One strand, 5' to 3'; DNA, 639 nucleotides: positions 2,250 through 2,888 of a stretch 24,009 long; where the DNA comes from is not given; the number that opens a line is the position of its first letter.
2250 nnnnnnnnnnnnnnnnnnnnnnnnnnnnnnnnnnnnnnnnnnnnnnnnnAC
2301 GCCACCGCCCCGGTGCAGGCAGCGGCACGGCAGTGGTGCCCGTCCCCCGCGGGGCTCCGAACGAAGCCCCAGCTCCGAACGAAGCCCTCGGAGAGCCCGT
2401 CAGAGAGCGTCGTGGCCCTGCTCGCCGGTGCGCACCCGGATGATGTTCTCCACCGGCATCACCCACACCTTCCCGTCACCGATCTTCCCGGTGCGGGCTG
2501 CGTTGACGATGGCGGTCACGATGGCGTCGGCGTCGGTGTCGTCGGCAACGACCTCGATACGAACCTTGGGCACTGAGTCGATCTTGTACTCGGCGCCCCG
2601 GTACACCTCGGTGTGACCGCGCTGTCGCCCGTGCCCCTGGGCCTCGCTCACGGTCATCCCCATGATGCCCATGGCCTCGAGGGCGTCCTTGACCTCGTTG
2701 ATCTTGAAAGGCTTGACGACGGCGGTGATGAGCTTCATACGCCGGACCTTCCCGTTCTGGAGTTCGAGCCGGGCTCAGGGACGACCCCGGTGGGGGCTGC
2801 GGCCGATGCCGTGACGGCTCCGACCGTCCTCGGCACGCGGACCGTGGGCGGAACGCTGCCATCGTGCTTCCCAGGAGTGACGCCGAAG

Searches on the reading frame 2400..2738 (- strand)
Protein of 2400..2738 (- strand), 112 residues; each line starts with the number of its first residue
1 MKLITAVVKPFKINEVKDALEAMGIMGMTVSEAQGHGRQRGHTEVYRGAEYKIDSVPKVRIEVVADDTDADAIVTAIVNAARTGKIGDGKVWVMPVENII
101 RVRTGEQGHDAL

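Call 45: search_protein_families(library=pfam, proteins=[window:2400-2738:-], max_evalue=0.001)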
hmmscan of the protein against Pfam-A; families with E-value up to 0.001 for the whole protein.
window:2400-2738:- (112 aa): 1 family
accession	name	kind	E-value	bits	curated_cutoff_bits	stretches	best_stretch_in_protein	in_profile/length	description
PF00543.27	P-II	-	2.4e-31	108.5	25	1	1-106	1-102/102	Nitrogen regulatory protein P-II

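Call 79: list_cluster_members(proteins=[window:2400-2738:-, window:19344-21086:-, window:8810-10144:-, window:4302-6623:-, window:6718-8721:+, window:17389-19122:-, window:11660-11974:+, window:13470-14075:+])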
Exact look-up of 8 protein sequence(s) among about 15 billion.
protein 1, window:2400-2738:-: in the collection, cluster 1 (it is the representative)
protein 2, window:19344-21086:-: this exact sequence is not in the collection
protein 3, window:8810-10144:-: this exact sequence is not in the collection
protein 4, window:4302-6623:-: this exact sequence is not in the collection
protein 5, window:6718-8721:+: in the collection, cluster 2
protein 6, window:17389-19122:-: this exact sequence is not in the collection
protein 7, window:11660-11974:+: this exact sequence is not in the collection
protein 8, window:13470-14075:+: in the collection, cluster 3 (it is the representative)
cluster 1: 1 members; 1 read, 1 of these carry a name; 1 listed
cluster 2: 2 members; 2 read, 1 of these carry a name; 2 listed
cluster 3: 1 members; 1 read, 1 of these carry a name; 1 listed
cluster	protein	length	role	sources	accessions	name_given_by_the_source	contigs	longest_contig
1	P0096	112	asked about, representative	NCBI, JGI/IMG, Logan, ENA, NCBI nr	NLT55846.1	MAG: P-II family nitrogen regulator [Actinomycetales bacterium] | P-II family nitrogen regulator [Actinomycetales bacterium]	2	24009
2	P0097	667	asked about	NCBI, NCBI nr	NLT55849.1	MAG: hypothetical protein GXX79_15090 [Actinomycetales bacterium] | hypothetical protein [Actinomycetales bacterium]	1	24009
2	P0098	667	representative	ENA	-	-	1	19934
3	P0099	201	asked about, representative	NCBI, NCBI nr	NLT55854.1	MAG: hypothetical protein GXX79_15115 [Actinomycetales bacterium] | hypothetical protein [Actinomycetales bacterium]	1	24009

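Call 80: find_encoding_contigs(protein=P0098, flank=10000)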
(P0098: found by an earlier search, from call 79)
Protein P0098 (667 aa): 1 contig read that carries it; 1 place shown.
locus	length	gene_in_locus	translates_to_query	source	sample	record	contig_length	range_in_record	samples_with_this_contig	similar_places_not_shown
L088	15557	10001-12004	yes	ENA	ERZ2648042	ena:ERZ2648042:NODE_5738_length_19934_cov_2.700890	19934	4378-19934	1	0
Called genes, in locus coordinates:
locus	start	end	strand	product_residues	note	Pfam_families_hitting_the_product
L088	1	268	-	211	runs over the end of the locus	-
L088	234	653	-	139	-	PF12728:HTH_17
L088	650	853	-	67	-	-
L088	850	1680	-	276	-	PF13730:HTH_36 (weak)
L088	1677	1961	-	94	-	-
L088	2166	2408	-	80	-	PF12728:HTH_17 (faint)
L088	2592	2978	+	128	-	-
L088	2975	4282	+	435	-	PF14657:Arm-DNA-bind_4, PF00589:Phage_integrase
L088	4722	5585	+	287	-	PF03330:DPBB_1, PF01357:Expansin_C (weak)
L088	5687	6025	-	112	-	PF00543:P-II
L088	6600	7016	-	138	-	-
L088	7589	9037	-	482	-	PF08275:DNAG_N, PF01751:Toprim, PF13155:Toprim_2, PF13662:Toprim_4, PF10410:DnaB_bind, PF08278:DnaG_DnaB_bind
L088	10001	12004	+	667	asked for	PF01145:Band_7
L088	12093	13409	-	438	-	PF01966:HD, PF13286:HD_assoc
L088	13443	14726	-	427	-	PF01207:Dus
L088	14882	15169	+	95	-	-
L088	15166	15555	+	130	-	?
